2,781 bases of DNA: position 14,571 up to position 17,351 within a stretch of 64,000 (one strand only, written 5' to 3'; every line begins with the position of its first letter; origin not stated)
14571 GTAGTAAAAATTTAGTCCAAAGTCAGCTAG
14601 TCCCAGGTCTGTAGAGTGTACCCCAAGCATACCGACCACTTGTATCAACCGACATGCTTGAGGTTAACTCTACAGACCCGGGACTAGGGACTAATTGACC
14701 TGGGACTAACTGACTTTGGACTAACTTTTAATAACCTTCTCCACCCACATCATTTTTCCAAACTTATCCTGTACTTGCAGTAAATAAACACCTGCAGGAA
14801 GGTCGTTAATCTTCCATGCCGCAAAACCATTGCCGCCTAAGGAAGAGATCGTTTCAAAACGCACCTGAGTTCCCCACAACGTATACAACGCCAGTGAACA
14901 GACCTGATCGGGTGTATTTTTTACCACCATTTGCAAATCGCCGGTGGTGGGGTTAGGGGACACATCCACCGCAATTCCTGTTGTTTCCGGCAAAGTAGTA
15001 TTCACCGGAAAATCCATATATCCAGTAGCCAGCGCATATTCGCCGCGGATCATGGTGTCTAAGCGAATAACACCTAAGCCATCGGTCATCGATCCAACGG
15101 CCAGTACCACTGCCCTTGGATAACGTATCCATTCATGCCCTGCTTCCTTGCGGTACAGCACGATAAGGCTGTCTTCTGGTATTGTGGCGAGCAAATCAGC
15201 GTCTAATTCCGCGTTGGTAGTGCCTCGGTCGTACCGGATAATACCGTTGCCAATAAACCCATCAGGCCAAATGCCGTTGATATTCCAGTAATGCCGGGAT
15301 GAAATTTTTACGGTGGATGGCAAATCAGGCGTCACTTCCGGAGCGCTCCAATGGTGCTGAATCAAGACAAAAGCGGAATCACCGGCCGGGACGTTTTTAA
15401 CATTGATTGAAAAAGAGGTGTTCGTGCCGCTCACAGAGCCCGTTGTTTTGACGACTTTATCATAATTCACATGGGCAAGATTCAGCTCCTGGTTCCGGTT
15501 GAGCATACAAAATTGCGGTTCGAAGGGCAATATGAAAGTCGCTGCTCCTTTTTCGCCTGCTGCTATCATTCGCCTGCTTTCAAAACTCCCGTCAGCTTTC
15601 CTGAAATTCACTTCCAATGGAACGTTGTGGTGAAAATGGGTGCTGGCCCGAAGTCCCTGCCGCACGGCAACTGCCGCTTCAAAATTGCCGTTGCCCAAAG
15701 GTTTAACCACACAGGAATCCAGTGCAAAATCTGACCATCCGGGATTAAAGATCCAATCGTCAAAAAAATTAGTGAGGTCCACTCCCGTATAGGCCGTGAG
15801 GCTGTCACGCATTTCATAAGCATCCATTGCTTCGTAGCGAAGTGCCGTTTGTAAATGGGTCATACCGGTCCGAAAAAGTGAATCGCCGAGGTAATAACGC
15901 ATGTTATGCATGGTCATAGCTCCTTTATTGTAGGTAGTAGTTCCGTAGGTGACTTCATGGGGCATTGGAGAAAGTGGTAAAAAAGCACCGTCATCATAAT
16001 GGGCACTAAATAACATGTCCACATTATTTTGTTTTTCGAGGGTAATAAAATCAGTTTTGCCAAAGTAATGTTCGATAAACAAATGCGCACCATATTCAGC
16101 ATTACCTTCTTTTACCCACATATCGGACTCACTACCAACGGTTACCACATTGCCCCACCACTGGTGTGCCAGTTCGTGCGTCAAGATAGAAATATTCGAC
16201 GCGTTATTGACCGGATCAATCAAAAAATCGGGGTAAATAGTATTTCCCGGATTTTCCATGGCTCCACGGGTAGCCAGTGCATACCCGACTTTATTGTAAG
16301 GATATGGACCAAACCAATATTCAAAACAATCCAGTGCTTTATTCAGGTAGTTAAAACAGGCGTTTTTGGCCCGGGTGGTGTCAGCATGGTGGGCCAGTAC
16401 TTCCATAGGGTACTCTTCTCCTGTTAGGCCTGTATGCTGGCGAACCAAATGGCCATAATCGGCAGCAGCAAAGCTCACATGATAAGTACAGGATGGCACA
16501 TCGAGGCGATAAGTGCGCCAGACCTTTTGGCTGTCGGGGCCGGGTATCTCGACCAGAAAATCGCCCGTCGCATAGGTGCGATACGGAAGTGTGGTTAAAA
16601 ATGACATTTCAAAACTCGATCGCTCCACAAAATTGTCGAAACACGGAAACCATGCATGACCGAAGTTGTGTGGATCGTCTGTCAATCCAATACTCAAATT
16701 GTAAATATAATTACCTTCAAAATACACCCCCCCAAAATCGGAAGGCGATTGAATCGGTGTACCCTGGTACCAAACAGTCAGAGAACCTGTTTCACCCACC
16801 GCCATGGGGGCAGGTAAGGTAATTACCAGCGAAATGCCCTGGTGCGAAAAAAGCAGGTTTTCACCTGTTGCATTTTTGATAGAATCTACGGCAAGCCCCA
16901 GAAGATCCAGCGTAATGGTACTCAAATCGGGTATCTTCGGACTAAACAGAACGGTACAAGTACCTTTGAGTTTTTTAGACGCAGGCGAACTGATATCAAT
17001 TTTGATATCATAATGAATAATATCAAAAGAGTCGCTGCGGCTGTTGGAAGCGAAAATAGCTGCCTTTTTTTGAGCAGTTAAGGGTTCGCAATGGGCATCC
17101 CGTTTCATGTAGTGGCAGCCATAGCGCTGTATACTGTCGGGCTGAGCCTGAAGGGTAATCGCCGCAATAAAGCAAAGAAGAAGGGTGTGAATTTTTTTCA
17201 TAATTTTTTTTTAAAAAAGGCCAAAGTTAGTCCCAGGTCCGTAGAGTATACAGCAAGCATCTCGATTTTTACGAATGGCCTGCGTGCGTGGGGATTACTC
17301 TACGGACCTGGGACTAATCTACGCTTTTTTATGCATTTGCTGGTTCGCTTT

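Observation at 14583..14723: Dispersed palindromic word-plus-core element (family 1): five copies in 64 kb, all at gene 3' ends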

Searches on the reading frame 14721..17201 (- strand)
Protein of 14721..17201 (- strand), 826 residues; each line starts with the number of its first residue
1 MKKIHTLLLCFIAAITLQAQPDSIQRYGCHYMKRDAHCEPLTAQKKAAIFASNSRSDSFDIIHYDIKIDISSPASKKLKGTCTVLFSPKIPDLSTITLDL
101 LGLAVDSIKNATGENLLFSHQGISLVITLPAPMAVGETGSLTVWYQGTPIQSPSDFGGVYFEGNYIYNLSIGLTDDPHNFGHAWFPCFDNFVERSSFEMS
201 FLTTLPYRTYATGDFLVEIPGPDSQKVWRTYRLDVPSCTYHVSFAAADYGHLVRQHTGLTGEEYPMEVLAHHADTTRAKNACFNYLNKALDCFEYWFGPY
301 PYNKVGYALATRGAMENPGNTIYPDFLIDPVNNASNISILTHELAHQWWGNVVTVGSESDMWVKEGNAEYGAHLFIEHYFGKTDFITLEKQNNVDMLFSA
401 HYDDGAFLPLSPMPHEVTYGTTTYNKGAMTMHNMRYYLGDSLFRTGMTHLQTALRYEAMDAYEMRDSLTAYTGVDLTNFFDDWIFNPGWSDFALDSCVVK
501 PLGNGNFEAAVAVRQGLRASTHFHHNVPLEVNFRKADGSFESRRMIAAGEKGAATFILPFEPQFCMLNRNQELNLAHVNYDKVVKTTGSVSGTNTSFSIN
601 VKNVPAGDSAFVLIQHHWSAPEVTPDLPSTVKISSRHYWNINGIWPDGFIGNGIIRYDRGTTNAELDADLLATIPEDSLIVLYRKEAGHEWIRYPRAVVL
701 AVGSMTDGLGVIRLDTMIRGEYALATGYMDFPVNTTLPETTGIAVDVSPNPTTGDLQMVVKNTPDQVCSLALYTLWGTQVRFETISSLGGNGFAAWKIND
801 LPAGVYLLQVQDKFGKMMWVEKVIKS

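Call 11: search_protein_families(library=pfam, proteins=[window:14721-17201:-])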
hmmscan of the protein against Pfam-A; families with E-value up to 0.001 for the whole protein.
window:14721-17201:- (826 aa): 2 families
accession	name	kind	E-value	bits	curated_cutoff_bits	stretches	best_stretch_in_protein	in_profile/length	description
PF01433.26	Peptidase_M1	-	3e-26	92.8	27.7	1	286-483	6-218/218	Peptidase family M1 domain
PF18962.6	Por_Secre_tail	-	1.1e-05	26.1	27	1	748-818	2-70/75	Secretion system C-terminal sorting domain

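Call 23: find_encoding_contigs(protein=window:14721-17201:-, flank=10000, max_places=10)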
Protein window:14721-17201:- (826 aa): 3 contigs read that carry it; 2 places shown.
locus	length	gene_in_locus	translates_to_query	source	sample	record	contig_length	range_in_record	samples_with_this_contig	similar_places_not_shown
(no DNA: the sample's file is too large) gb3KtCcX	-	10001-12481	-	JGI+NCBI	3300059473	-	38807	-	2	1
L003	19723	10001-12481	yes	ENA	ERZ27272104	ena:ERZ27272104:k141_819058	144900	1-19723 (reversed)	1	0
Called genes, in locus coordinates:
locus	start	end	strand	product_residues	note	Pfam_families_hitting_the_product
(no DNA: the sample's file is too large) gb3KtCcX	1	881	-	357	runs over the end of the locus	PF00730:HhH-GPD, PF00633:HHH (faint), PF14815:NUDIX_4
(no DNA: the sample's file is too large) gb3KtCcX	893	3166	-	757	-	PF03412:Peptidase_C39, PF13529:Peptidase_C39_2 (faint), PF00664:ABC_membrane, PF00005:ABC_tran, PF02463:SMC_N (faint)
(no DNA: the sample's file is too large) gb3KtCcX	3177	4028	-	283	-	-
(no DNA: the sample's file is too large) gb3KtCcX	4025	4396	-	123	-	PF00392:GntR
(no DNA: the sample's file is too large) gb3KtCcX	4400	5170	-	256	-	-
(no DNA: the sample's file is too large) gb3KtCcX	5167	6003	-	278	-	PF00005:ABC_tran, PF13304:AAA_21 (weak)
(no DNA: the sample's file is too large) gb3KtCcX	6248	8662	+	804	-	PF02559:CarD_TRCF_RID, PF00270:DEAD, PF04851:ResIII (weak), PF00271:Helicase_C, PF03461:TRCF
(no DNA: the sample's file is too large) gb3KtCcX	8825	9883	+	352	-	PF19867:DUF6340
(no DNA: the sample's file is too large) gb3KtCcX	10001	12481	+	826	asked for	PF01433:Peptidase_M1, PF18962:Por_Secre_tail (faint)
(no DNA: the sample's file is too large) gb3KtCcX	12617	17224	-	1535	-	PF06832:BiPBP_C (faint), PF13573:SprB, PF02494:HYR, PF13573:SprB (weak), PF18962:Por_Secre_tail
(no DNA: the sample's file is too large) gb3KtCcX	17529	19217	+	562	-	PF00732:GMC_oxred_N, PF00890:FAD_binding_2 (faint), PF05199:GMC_oxred_C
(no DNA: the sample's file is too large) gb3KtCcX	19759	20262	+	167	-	PF04493:Endonuclease_5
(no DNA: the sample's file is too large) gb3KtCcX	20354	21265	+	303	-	PF01464:SLT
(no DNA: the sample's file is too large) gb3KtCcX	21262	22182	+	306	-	PF01522:Polysacc_deac_1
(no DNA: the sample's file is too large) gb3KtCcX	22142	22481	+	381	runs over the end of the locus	PF00583:Acetyltransf_1 (weak), PF13508:Acetyltransf_7 (weak)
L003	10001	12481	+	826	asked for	PF01433:Peptidase_M1, PF18962:Por_Secre_tail (faint)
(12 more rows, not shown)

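Call 33: find_homologous_proteins(query=window:14721-17201:-, max_evalue=1e-50)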
Query window:14721-17201:- (826 aa): 694 proteins with E <= 1e-50 among 8000 candidates; the best 120 are listed.
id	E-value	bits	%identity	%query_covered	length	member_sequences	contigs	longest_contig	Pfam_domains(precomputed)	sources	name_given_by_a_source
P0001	0.0e+0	1956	100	100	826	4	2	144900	PF18962.8,PF01433.27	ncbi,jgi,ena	jgi:hypothetical protein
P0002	0.0e+0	1585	79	100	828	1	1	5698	PF17900.7,PF18962.8,PF01433.27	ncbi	-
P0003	0.0e+0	1425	72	100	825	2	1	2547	PF18962.8,PF01433.27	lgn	-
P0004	0.0e+0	1382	70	100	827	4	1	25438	PF18962.8,PF01433.27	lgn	-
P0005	0.0e+0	1241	62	100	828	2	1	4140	PF18962.8,PF01433.27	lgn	-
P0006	0.0e+0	1199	61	100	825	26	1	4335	PF17900.7,PF18962.8,PF01433.27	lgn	-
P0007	2.8e-294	997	54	100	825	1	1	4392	PF01433.27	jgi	jgi:hypothetical protein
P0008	6.0e-282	956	52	100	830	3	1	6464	PF17900.7,PF18962.8,PF01433.27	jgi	jgi:Peptidase family M1 domain/Peptidase M1 N-terminal domain/Secretion system C-terminal sorting do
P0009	3.7e-219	748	56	71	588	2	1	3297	PF01433.27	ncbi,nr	ncbi:MAG: hypothetical protein IT269_14120, partial [Saprospiraceae bacterium]|nr:hypothetical prote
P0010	5.1e-205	701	43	100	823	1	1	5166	PF17900.7,PF18962.8,PF01433.27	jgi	jgi:aminopeptidase N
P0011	1.8e-199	683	50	73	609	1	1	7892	PF18962.8,PF01433.27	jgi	jgi:Peptidase family M1 domain/Secretion system C-terminal sorting domain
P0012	1.2e-190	654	41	99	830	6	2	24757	PF18962.8,PF01433.27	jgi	jgi:peptidase M1-like protein/type IX secretion system substrate protein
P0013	8.6e-190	651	41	99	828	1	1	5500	PF18962.8,PF01433.27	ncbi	-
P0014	4.0e-189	649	41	98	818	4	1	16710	PF17900.7,PF18962.8,PF01433.27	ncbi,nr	ncbi:MAG: T9SS type A sorting domain-containing protein [Bacteroidetes bacterium]|nr:T9SS type A sor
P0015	2.2e-186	640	41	98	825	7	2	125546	PF18962.8,PF01433.27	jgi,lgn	jgi:hypothetical protein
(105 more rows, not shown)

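Call 34: find_encoding_contigs(protein=P0002, flank=10000, max_places=3)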
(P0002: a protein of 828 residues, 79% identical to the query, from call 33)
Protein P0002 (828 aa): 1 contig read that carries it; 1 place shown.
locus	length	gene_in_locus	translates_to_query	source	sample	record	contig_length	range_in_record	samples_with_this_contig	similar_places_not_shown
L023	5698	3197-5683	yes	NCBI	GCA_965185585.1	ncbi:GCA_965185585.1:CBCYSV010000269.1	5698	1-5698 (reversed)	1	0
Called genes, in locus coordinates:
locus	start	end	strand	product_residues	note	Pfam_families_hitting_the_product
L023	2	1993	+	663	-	?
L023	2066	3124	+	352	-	PF19867:DUF6340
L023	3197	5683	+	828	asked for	PF17900:Peptidase_M1_N (weak), PF01433:Peptidase_M1, PF18962:Por_Secre_tail (weak)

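Call 35: find_encoding_contigs(protein=P0004, flank=10000, max_places=3)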
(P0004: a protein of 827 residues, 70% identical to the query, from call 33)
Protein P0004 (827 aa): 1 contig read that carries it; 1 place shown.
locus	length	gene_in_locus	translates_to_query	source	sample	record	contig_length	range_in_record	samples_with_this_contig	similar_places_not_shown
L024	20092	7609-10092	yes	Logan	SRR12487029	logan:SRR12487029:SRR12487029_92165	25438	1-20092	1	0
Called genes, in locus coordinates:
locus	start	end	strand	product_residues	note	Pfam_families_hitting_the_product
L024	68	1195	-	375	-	PF04055:Radical_SAM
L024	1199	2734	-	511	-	PF03062:MBOAT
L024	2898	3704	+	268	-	-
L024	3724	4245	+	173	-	PF00903:Glyoxalase, PF06983:3-dmu-9_3-mt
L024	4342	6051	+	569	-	PF02384:N6_Mtase, PF13847:Methyltransf_31, PF07669:Eco57I, PF12950:TaqI_C (weak)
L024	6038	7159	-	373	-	-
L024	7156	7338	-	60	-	PF01381:HTH_3, PF12844:HTH_19 (faint), PF13560:HTH_31 (weak)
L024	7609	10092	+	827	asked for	PF01433:Peptidase_M1, PF18962:Por_Secre_tail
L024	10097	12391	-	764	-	PF05048:NosD, PF13229:Beta_helix, PF05048:NosD, PF13229:Beta_helix, PF07691:PA14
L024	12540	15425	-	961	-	PF07495:Y_Y_Y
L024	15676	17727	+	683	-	PF02922:CBM_48 (faint), PF16561:AMPK1_CBM (weak), PF18962:Por_Secre_tail (weak)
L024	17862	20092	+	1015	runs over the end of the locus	PF13620:CarboxypepD_reg, PF13715:CarbopepD_reg_2, PF07715:Plug, PF00593:TonB_dep_Rec_b-barrel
